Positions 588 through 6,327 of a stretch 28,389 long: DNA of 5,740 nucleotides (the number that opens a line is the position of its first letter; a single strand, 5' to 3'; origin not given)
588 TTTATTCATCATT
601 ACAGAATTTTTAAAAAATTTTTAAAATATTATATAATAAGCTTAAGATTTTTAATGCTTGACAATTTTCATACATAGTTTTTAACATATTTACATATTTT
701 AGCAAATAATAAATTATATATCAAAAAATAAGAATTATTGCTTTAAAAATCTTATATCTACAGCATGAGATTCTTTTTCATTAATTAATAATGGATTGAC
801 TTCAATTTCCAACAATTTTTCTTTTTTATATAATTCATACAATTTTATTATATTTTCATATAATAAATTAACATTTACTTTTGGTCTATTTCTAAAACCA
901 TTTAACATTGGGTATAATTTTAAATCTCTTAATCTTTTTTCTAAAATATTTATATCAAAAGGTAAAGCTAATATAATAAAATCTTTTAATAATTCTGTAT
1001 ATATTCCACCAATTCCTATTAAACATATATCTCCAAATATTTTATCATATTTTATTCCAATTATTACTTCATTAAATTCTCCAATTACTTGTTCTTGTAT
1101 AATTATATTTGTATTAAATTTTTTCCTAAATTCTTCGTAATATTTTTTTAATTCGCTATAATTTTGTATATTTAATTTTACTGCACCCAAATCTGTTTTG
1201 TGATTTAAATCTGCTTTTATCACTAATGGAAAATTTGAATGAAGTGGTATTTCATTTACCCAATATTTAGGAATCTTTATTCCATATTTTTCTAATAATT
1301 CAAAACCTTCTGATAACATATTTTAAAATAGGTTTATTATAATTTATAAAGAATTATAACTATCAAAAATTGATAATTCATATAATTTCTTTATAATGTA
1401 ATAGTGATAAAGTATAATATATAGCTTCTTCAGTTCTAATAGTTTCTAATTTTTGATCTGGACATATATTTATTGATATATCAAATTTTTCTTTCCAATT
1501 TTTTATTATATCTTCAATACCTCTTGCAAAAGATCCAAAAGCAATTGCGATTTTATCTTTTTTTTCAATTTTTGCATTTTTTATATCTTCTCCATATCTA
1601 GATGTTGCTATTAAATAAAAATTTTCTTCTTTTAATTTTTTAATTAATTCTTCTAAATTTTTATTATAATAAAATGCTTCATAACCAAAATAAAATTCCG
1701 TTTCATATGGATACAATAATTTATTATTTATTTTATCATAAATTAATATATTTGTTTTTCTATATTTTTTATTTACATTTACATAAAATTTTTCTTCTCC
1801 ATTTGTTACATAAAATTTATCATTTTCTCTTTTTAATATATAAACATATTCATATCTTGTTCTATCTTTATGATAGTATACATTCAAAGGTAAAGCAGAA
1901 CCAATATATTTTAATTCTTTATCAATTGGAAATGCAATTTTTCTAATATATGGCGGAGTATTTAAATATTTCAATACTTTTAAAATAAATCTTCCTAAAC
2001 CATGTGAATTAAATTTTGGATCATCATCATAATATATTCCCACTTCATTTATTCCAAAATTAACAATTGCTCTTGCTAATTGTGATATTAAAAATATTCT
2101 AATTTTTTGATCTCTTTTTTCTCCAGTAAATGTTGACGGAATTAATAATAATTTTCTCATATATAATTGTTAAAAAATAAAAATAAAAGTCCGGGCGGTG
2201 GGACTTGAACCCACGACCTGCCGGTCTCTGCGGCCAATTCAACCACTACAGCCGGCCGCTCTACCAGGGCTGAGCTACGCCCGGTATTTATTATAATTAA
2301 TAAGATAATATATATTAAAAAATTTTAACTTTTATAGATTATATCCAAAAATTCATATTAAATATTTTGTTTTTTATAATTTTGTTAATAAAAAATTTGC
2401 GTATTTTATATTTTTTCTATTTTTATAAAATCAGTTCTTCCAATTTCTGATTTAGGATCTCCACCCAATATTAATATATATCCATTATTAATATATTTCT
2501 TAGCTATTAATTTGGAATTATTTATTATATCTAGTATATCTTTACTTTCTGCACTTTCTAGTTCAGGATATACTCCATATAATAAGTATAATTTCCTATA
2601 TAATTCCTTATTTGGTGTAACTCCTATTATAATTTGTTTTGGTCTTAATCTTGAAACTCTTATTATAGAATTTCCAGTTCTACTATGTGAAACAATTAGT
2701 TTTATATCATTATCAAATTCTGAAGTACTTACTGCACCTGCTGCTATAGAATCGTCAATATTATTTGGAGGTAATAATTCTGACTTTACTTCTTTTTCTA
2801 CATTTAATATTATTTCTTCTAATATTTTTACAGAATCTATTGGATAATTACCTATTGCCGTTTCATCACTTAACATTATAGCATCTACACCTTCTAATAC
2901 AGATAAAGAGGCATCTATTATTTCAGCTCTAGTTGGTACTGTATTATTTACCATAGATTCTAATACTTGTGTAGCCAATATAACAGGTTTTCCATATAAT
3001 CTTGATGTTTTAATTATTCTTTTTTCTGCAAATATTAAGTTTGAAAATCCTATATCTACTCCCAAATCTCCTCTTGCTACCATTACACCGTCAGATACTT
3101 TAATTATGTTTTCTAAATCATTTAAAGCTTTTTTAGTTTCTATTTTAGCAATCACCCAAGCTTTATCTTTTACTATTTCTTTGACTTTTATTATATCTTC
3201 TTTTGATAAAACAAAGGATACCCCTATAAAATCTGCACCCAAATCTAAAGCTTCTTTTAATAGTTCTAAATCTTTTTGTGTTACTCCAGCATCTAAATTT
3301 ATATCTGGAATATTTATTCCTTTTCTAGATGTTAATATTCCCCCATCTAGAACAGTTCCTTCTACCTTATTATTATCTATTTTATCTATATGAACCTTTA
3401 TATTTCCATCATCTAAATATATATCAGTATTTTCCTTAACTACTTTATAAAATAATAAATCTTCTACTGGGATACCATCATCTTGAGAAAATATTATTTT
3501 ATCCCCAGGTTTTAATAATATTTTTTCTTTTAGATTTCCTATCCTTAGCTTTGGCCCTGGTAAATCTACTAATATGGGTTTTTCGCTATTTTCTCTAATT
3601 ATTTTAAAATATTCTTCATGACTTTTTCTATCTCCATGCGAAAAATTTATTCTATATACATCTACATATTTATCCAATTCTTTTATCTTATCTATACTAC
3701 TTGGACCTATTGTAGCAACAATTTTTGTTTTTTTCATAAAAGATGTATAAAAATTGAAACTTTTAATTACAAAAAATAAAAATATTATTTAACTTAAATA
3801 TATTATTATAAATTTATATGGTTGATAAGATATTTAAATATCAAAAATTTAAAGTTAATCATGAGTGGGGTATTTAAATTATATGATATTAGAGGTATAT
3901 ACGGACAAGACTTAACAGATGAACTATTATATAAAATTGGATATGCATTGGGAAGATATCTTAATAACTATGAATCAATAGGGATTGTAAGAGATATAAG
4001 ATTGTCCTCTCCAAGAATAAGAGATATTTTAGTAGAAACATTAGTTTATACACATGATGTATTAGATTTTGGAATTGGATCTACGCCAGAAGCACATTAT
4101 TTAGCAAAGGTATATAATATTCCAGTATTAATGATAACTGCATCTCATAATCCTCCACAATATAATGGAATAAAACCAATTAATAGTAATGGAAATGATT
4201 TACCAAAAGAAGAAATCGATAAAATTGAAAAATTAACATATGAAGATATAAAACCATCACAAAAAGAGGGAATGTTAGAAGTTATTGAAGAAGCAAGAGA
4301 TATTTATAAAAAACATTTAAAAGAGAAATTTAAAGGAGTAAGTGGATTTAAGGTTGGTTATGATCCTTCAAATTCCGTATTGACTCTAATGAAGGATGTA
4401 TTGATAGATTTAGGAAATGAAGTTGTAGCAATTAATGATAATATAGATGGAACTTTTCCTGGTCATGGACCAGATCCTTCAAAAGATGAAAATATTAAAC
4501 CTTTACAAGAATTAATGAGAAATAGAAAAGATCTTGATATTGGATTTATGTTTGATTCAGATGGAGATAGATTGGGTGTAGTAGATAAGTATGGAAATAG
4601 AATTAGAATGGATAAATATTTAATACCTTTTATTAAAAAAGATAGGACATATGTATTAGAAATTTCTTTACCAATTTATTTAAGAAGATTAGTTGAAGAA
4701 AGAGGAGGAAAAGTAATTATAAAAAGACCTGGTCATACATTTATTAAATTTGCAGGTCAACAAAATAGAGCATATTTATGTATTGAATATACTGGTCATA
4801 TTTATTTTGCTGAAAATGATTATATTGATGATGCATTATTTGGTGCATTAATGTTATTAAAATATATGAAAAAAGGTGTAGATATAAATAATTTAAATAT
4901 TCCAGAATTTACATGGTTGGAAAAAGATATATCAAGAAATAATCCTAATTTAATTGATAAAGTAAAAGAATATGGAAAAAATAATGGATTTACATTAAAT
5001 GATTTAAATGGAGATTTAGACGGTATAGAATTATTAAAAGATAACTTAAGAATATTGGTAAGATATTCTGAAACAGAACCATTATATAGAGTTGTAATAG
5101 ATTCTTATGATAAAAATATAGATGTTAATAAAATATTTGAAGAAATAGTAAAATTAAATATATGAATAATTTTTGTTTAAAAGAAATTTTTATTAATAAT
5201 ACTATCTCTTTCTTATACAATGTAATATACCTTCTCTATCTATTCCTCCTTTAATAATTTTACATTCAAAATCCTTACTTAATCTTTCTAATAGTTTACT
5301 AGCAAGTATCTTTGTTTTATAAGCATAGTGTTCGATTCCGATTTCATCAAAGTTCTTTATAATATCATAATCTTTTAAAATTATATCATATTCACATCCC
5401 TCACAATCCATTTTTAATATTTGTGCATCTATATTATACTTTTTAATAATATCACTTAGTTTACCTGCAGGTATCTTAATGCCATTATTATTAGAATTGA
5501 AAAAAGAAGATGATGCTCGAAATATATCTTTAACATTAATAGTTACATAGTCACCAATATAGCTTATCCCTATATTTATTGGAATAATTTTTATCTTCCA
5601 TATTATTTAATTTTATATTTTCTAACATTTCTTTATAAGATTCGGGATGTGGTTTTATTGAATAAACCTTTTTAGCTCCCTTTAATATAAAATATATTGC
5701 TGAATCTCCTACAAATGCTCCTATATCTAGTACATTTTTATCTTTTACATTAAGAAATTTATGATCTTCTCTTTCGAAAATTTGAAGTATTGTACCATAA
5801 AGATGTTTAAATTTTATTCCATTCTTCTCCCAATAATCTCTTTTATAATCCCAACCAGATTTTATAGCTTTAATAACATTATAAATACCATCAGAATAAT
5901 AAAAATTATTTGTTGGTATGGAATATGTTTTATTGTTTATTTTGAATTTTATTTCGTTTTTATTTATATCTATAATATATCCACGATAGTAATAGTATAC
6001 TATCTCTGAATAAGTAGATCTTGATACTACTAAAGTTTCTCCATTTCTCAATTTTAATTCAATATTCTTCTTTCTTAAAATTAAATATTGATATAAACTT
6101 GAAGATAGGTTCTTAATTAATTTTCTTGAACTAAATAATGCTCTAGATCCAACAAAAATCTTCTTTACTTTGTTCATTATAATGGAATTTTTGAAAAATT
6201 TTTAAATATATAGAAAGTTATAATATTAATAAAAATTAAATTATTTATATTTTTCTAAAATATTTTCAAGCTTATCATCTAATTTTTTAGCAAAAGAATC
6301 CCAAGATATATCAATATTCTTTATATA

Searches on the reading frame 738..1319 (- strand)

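Call 22: search_protein_families(library=pfam, proteins=[window:738-1319:-], max_evalue=0.001)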
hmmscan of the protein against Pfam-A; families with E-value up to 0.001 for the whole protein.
window:738-1319:- (194 aa): 2 families
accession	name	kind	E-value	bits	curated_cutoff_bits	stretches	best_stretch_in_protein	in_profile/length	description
PF13549.11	ATP-grasp_5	-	1.1e-29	103.8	27.6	1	4-191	14-219/221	ATP-grasp domain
PF24948.1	Citrate_synth_N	-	0.00032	20.6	83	0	147-189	174-216/232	ATP-citrate synthase ATP-grasp domain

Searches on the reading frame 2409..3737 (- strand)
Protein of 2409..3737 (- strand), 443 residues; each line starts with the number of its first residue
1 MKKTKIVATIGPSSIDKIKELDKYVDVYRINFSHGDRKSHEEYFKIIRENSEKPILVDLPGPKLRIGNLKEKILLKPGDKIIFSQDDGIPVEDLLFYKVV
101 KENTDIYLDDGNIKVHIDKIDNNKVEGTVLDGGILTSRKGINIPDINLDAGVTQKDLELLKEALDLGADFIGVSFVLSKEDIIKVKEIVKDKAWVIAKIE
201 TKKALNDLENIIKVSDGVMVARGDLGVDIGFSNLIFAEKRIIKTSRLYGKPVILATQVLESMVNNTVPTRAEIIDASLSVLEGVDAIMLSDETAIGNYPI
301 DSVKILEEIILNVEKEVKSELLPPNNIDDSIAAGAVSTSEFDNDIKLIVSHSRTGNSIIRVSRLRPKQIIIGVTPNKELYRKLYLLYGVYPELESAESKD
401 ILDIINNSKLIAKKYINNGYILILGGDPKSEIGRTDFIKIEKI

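Call 22: search_protein_families(library=pfam, proteins=[window:2409-3737:-], max_evalue=0.001)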
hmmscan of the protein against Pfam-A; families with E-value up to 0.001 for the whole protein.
window:2409-3737:- (443 aa): 3 families
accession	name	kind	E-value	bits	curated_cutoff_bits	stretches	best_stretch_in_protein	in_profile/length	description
PF00224.27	PK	-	5e-77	259.6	30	1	1-303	1-328/328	Pyruvate kinase, barrel domain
PF02887.21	PK_C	-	3.3e-17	63.1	28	1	329-440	1-113/114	Pyruvate kinase, alpha/beta domain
PF03328.21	HpcH_HpaI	-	0.00026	20.8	25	1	152-249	73-184/221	HpcH/HpaI aldolase/citrate lyase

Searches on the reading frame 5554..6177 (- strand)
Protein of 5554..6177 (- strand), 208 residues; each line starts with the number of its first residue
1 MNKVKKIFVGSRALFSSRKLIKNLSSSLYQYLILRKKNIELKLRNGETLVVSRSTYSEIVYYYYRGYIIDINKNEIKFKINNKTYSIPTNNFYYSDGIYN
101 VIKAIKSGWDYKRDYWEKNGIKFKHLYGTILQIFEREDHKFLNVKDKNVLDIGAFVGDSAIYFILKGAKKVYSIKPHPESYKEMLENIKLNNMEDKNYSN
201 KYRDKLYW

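Call 22: search_protein_families(library=pfam, proteins=[window:5554-6177:-], max_evalue=0.001)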
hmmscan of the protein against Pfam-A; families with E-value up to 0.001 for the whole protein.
window:5554-6177:- (208 aa): 1 family
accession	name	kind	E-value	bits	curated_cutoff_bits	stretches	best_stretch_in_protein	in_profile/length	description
PF02475.24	TRM5-TYW2_MTfase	-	6.8e-07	29.8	28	1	132-196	23-88/164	TRM5/TYW2 methyltransferase domain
